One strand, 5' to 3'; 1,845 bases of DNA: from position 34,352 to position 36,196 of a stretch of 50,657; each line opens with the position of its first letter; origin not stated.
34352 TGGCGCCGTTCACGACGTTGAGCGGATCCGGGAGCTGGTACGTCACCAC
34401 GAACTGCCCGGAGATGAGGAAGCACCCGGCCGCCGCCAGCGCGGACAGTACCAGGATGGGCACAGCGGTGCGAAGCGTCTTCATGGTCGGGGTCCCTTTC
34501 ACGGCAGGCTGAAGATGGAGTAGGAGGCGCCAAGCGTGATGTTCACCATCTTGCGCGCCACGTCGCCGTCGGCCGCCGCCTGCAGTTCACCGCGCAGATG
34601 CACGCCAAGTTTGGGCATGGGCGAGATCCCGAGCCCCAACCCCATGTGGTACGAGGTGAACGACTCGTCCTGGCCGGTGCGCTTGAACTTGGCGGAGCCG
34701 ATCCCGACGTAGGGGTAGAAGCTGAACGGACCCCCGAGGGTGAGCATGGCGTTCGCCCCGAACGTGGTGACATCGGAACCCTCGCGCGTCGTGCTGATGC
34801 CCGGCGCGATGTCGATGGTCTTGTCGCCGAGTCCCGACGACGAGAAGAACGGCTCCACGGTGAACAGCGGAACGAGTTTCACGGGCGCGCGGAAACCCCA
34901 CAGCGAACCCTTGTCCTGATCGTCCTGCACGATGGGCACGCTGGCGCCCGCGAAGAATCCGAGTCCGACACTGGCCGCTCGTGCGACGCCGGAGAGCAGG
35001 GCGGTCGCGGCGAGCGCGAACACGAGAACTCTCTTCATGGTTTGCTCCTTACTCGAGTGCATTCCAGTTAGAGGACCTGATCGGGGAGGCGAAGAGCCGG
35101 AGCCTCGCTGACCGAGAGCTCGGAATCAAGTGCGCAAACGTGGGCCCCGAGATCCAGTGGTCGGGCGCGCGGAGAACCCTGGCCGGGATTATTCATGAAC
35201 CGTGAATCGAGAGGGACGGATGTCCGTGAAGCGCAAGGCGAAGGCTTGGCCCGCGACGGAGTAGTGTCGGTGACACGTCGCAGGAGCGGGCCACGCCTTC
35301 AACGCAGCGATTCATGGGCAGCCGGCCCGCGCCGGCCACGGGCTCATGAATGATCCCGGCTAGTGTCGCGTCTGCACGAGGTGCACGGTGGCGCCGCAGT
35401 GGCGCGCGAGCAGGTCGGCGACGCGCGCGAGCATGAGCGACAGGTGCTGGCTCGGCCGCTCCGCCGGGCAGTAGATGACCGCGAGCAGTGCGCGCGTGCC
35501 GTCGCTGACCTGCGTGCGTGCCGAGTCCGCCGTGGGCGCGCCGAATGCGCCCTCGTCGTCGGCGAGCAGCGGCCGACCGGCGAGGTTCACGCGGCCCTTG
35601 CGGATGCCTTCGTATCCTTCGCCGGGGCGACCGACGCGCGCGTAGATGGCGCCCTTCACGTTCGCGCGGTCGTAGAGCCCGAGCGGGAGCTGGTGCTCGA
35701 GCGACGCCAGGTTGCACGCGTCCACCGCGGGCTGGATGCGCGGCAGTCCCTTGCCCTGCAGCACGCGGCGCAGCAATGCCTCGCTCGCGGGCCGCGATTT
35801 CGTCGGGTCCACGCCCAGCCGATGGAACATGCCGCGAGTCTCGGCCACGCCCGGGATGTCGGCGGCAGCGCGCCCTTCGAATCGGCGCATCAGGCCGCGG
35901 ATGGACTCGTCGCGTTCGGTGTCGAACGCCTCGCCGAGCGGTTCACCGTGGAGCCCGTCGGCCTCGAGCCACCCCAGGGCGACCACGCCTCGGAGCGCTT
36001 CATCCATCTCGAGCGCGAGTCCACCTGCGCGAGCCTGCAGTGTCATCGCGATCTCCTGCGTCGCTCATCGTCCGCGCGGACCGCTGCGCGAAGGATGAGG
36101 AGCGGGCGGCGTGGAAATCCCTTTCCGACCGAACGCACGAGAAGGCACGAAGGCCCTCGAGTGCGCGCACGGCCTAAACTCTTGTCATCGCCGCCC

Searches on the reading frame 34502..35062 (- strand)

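Call 16: search_protein_families(library=pfam, proteins=[window:34502-35062:-])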
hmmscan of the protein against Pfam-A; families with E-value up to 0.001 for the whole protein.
window:34502-35062:- (187 aa): 1 family
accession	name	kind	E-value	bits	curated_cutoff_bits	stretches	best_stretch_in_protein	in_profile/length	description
PF13505.12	OMP_b-brl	-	5.3e-08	33.7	28.7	1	16-168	2-162/175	Outer membrane protein beta-barrel domain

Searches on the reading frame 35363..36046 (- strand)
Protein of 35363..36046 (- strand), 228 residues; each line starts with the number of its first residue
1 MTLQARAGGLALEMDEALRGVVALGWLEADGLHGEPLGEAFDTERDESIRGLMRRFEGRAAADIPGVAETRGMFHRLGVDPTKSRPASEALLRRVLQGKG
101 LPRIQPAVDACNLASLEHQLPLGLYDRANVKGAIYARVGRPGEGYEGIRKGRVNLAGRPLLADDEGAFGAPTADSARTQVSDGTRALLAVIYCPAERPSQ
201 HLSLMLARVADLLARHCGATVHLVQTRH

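Call 16: search_protein_families(library=pfam, proteins=[window:35363-36046:-])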
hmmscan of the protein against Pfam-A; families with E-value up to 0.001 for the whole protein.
window:35363-36046:- (228 aa): 1 family
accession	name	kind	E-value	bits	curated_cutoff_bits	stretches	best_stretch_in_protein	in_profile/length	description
PF03483.22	B3_4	-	3.1e-17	63.2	29.3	1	73-193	5-126/174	B3/4 domain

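Call 76: find_homologous_proteins(query=window:35363-36046:-, max_evalue=1e-40)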
Query window:35363-36046:- (228 aa): 871 proteins with E <= 1e-40 among 8000 candidates; the best 120 are listed.
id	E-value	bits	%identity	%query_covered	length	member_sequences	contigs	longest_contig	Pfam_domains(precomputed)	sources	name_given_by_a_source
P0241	3.0e-144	496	100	100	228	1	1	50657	PF03483.23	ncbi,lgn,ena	-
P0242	2.6e-138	477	95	100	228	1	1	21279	PF03483.23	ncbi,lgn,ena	-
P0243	2.5e-132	457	91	100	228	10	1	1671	PF03483.23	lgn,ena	-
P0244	2.3e-131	454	91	100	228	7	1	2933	PF03483.23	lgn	-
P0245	3.9e-131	453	90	100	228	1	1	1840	PF03483.23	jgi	jgi:DNA/RNA-binding domain of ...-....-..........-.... protein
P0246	7.1e-131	453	90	100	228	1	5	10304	PF03483.23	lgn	-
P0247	1.0e-129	449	89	100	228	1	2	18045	PF03483.23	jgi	jgi:DNA/RNA-binding domain of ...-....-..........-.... protein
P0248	7.3e-128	443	90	100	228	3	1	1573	PF03483.23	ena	-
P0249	7.8e-128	443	88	100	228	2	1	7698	PF03483.23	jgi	jgi:DNA/RNA-binding domain of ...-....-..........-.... protein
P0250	5.2e-126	437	88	100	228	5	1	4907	PF03483.23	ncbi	-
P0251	5.6e-126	437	87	100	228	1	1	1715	PF03483.23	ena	-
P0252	1.5e-125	435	87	100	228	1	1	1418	PF03483.23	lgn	-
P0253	1.2e-124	432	86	100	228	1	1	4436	PF03483.23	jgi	jgi:DNA/RNA-binding domain of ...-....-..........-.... protein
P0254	1.4e-124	432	86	100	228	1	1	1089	PF03483.23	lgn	-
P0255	2.4e-124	431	87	100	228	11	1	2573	PF03483.23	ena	-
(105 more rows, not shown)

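Call 77: find_encoding_contigs(protein=P0242, flank=10000, max_places=2)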
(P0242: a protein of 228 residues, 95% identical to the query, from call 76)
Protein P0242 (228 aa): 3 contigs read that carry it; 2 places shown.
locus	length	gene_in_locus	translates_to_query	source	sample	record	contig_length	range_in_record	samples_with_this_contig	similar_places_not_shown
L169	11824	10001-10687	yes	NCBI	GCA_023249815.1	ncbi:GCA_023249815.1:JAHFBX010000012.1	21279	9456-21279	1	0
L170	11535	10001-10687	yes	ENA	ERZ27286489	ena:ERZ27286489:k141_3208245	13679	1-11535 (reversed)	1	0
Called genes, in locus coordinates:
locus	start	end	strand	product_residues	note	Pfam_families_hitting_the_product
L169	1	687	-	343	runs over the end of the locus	PF00006:ATP-synt_ab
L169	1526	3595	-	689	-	PF00069:Pkinase, PF01636:APH (faint), PF07714:PK_Tyr_Ser-Thr, PF14559:TPR_19 (faint)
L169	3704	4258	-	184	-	PF01923:Cob_adeno_trans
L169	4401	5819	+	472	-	PF00753:Lactamase_B, PF00581:Rhodanese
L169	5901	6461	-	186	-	PF13505:OMP_b-brl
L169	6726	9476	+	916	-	PF27167:HTH_GRAD, PF03449:GreA_GreB_N, PF01272:GreA_GreB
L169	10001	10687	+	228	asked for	PF03483:B3_4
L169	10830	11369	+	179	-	PF13505:OMP_b-brl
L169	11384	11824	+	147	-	?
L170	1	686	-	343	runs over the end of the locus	PF00006:ATP-synt_ab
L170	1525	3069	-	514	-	PF14559:TPR_19 (faint)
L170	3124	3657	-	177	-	PF00069:Pkinase, PF07714:PK_Tyr_Ser-Thr, PF01636:APH (faint), PF06293:Kdo (weak)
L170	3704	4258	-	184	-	PF01923:Cob_adeno_trans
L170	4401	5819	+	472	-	PF00753:Lactamase_B, PF00581:Rhodanese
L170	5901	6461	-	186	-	PF13505:OMP_b-brl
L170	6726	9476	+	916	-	PF27167:HTH_GRAD, PF03449:GreA_GreB_N, PF01272:GreA_GreB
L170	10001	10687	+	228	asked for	PF03483:B3_4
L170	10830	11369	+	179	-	PF13505:OMP_b-brl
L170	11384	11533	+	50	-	?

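Call 78: find_encoding_contigs(protein=P0247, flank=6000, max_places=2)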
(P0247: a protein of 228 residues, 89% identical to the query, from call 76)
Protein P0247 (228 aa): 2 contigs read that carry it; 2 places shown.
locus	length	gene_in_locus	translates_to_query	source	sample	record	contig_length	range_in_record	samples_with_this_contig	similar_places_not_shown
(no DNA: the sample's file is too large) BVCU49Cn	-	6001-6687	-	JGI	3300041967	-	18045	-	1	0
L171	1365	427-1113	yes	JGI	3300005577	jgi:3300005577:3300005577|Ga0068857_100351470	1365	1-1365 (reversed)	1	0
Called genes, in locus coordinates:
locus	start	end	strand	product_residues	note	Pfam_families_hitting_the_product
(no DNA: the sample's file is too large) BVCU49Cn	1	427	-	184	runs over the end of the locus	PF01923:Cob_adeno_trans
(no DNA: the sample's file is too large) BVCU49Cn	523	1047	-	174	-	PF09980:DUF2214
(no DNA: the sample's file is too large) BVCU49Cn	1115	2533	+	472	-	PF00753:Lactamase_B, PF00581:Rhodanese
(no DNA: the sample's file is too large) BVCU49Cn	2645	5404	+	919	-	-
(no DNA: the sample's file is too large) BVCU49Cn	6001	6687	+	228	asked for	PF03483:B3_4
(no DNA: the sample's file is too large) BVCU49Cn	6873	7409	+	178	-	PF13505:OMP_b-brl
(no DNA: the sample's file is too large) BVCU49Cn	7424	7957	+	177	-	-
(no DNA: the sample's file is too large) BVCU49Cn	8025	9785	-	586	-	PF00795:CN_hydrolase, PF02540:NAD_synthase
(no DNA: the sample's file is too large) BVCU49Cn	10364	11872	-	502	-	-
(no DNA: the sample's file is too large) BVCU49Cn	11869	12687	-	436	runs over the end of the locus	PF12679:ABC2_membrane_2, PF12698:ABC2_membrane_3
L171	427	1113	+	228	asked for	PF03483:B3_4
